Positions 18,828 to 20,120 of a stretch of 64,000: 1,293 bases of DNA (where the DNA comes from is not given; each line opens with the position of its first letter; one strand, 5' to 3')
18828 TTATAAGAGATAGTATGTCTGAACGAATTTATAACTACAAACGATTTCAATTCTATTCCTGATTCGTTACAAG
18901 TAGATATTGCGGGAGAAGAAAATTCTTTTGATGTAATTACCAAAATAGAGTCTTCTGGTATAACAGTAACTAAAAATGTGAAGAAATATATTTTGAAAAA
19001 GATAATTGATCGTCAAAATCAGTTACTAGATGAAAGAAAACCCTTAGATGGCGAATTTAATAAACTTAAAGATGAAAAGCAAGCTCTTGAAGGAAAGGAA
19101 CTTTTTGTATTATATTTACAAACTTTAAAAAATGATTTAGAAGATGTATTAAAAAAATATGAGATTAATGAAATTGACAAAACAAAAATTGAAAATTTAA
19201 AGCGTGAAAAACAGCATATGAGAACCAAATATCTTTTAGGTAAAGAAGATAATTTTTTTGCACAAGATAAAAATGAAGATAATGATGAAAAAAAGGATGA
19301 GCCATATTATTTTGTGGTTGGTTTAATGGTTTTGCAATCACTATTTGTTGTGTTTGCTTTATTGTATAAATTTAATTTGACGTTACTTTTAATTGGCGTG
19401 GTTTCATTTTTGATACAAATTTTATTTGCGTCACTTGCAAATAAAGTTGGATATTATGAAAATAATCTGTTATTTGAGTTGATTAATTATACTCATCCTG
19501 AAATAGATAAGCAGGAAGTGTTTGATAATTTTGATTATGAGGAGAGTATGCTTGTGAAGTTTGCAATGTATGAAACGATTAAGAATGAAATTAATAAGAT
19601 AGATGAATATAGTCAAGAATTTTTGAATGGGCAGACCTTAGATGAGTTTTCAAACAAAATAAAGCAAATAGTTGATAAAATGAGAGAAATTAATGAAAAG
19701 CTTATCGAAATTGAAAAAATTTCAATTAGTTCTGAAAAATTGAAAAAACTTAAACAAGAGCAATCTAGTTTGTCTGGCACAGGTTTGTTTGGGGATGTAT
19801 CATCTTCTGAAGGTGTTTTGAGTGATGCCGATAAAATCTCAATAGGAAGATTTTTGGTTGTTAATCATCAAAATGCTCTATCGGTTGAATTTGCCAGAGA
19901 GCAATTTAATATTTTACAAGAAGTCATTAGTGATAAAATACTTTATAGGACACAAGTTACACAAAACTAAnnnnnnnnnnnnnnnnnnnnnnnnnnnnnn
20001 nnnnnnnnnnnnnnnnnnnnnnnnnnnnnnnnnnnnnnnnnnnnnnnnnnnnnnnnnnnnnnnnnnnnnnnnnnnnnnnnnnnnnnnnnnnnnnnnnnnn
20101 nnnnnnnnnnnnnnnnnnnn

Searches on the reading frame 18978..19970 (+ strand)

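Call 7: search_protein_families(library=pfam, proteins=[window:18978-19970:+], max_evalue=1)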
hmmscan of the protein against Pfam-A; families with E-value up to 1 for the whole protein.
window:18978-19970:+ (330 aa): 3 families
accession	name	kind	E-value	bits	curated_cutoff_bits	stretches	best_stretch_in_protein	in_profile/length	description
PF01628.27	HrcA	-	0.06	13.7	22.2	1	200-244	65-110/215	HrcA protein C terminal domain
PF08848.17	DUF1818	-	0.076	13.5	25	1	217-254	31-68/113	Domain of unknown function (DUF1818)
PF09893.14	DUF2120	-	0.44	11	25.3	1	185-249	20-85/136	Uncharacterized protein conserved in archaea (DUF2120)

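Call 50: search_protein_families(library=ncbifam, proteins=[window:18978-19970:+], max_evalue=0.01)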
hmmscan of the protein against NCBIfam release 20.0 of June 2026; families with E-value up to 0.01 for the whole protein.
window:18978-19970:+ (330 aa): 2 families
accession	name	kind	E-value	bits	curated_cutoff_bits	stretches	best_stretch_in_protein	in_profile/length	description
TIGR04211.1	SH3_and_anchor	equivalog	0.00081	19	65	1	7-127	69-183/198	TIGR04211 family SH3 domain-containing protein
TIGR00634.1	recN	equivalog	0.0039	16.2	407.85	1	177-319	136-277/563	DNA repair protein RecN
